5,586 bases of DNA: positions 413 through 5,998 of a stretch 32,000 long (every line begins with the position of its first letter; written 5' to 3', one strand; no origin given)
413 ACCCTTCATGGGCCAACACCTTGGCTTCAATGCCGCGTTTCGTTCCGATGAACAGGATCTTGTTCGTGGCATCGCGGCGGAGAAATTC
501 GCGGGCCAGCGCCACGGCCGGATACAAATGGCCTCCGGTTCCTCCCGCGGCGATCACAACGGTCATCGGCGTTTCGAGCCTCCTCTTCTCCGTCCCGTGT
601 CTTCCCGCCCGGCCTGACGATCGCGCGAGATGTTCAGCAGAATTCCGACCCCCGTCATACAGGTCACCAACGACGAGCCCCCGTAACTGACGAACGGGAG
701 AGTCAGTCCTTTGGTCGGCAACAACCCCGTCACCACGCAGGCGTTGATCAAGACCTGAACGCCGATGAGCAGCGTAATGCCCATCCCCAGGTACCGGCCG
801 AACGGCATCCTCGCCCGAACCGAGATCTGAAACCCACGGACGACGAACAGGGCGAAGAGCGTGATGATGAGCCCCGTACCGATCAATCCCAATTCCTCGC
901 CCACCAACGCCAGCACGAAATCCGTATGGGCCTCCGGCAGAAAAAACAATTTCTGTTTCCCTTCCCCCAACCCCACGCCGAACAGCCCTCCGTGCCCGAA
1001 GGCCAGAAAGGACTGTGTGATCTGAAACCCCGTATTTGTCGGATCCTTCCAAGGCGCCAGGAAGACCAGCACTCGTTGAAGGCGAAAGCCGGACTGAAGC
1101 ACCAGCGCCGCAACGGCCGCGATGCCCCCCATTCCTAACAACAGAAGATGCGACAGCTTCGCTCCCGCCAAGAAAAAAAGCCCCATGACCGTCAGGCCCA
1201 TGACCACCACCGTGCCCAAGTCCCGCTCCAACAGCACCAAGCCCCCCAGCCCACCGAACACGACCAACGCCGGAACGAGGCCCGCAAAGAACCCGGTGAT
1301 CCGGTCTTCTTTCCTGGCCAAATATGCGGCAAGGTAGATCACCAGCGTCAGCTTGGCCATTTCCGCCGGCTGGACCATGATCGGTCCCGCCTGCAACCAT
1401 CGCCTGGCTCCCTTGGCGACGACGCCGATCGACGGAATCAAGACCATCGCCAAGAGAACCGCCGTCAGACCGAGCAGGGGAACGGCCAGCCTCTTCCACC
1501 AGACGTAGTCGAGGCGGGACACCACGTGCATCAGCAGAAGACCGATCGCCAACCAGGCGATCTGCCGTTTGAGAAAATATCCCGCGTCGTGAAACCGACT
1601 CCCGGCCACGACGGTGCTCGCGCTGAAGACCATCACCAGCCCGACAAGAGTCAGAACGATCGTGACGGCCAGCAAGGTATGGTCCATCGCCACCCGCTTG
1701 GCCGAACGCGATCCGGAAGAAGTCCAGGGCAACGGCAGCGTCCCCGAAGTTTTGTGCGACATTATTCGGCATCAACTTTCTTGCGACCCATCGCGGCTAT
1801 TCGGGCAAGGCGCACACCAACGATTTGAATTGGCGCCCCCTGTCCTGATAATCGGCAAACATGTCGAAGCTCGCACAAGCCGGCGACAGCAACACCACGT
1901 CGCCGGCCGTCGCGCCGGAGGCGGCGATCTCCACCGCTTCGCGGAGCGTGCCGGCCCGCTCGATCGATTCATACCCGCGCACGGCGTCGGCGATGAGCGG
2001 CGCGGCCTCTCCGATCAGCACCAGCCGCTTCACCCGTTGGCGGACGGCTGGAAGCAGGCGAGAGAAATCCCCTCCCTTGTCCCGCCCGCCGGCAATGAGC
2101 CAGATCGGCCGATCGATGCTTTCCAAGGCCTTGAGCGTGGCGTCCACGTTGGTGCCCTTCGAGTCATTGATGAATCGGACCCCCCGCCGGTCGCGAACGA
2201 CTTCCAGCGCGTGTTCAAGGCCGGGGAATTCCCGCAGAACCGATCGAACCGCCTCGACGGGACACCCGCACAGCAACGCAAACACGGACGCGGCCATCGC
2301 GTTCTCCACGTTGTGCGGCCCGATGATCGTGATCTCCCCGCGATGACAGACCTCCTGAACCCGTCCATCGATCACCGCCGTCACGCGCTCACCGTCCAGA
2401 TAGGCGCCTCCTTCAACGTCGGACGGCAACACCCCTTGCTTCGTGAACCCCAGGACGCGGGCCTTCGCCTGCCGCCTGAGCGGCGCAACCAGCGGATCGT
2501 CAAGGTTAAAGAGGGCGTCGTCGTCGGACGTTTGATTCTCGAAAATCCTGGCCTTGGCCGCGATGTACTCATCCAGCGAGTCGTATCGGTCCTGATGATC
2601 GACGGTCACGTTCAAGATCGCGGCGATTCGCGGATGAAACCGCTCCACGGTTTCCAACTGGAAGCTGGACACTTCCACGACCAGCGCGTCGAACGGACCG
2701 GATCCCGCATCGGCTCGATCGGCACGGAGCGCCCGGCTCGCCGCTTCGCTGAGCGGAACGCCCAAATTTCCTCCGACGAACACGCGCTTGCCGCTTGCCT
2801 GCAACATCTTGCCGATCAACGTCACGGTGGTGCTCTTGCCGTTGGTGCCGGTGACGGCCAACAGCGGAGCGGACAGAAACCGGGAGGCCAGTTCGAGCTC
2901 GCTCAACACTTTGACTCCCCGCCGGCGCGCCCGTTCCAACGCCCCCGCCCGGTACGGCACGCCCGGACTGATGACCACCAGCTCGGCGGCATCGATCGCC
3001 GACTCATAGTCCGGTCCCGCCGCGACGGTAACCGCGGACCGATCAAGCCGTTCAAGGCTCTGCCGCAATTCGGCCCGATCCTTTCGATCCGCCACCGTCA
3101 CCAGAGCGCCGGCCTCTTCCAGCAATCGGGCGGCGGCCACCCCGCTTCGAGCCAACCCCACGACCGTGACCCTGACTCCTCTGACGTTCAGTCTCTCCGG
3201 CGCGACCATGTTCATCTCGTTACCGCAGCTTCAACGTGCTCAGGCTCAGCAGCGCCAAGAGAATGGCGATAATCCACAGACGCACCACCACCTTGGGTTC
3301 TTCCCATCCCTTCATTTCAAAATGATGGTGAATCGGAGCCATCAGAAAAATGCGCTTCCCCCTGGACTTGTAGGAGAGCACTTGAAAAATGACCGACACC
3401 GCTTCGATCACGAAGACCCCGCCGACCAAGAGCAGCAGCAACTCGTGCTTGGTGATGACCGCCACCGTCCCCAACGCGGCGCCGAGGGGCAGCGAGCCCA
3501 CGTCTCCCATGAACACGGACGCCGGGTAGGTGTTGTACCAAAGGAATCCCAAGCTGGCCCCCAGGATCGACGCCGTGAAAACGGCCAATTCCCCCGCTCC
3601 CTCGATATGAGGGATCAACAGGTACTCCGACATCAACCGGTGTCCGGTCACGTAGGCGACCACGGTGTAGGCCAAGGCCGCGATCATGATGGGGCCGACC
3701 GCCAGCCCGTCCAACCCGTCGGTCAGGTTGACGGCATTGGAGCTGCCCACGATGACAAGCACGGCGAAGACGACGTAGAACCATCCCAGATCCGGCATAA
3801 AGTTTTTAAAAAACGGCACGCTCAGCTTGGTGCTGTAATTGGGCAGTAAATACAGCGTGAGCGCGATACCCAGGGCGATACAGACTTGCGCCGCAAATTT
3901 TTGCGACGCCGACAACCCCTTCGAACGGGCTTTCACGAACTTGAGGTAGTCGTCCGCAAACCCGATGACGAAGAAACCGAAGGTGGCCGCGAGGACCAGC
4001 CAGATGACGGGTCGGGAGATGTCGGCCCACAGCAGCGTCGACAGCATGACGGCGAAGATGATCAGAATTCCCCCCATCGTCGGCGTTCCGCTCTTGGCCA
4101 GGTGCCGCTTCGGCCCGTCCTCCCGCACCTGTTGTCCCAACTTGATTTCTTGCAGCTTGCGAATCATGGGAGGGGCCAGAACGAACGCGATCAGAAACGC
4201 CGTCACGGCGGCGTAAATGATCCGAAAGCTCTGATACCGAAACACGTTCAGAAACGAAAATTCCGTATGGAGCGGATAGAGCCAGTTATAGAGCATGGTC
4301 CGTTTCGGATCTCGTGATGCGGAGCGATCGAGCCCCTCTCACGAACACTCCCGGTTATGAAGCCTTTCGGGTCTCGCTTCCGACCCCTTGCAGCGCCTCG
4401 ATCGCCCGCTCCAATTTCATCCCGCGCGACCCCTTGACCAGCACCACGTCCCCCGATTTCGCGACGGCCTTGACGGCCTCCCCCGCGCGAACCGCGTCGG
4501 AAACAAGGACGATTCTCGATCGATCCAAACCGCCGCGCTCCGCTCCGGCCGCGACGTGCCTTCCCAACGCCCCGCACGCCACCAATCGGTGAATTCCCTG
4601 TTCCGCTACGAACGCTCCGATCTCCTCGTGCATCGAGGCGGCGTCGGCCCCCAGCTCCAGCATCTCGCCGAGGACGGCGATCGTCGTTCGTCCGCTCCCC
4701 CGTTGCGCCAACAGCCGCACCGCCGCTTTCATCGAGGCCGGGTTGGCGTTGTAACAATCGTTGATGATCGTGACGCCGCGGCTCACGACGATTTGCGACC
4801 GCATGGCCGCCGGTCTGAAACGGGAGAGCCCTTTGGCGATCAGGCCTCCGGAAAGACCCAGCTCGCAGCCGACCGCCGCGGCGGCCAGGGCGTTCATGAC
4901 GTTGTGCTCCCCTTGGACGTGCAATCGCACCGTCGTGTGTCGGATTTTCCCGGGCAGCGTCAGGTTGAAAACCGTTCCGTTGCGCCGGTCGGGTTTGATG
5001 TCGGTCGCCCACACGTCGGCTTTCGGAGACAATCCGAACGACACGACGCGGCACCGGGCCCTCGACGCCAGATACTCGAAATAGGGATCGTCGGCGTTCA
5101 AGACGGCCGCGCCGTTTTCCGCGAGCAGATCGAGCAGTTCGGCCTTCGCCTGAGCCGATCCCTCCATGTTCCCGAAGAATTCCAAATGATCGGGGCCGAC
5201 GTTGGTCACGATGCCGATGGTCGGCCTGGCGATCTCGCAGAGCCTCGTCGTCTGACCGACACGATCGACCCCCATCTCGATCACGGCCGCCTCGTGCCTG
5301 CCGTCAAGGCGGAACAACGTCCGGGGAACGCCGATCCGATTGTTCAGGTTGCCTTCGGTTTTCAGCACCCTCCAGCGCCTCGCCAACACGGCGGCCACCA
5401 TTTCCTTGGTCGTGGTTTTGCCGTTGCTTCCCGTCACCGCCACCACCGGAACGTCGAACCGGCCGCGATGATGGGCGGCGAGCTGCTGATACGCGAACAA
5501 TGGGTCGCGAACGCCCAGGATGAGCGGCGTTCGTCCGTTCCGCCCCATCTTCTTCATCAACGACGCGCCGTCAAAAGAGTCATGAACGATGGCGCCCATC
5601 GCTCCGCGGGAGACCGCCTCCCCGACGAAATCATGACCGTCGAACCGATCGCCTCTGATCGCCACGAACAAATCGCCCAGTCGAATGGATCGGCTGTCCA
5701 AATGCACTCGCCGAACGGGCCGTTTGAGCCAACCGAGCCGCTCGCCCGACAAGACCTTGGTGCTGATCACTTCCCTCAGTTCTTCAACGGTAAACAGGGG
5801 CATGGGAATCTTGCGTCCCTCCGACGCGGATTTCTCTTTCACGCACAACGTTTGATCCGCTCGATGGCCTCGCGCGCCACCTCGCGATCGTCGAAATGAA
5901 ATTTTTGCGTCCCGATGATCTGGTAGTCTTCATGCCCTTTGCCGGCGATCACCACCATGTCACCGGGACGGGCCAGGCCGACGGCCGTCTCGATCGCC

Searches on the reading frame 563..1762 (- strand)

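Call 7: search_protein_families(library=pfam, proteins=[window:563-1762:-], max_evalue=0.001)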
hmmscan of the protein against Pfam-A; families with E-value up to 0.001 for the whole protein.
window:563-1762:- (399 aa): 1 family
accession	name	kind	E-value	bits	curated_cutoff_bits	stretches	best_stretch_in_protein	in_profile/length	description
PF01098.24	FTSW_RODA_SPOVE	-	6.3e-108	361.4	26.4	1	29-382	3-354/356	Cell cycle protein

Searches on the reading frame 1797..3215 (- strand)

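Call 7: search_protein_families(library=pfam, proteins=[window:1797-3215:-], max_evalue=0.001)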
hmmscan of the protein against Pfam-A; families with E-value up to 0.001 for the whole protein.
window:1797-3215:- (472 aa): 3 families
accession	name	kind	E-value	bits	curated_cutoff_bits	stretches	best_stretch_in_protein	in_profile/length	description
PF08245.18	Mur_ligase_M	-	8.3e-29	101.4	24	1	121-311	1-198/200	Mur ligase middle domain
PF02875.26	Mur_ligase_C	-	1.1e-17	65.4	28.4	1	337-447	3-127/127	Mur ligase, glutamate ligase domain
PF21799.2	MurD-like_N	-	6.7e-12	46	27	1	15-104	2-87/88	Mur ligase MurD-like, N-terminal domain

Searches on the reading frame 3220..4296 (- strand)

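Call 7: search_protein_families(library=pfam, proteins=[window:3220-4296:-], max_evalue=0.001)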
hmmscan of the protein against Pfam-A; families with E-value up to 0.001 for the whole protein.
window:3220-4296:- (358 aa): 2 families
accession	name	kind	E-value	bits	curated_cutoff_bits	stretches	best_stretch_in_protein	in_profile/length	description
PF00953.26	Glycos_transf_4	-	2.3e-37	128.9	27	1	99-282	2-159/160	Glycosyl transferase family 4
PF10555.14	MraY_sig1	-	1.3e-05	24.8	20.1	1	68-80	1-13/13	Phospho-N-acetylmuramoyl-pentapeptide-transferase signature 1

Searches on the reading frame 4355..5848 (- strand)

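Call 7: search_protein_families(library=pfam, proteins=[window:4355-5848:-], max_evalue=0.001)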
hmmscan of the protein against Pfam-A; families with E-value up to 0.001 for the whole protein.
window:4355-5848:- (497 aa): 3 families
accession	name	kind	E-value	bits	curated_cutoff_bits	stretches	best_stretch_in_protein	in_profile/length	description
PF08245.18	Mur_ligase_M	-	4.4e-54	183.9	24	1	138-326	1-199/200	Mur ligase middle domain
PF02875.26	Mur_ligase_C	-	3.1e-21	76.9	28.4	1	350-475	2-127/127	Mur ligase, glutamate ligase domain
PF01225.30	Mur_ligase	-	6.5e-08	33.3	21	1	46-91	3-53/95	Mur ligase family, catalytic domain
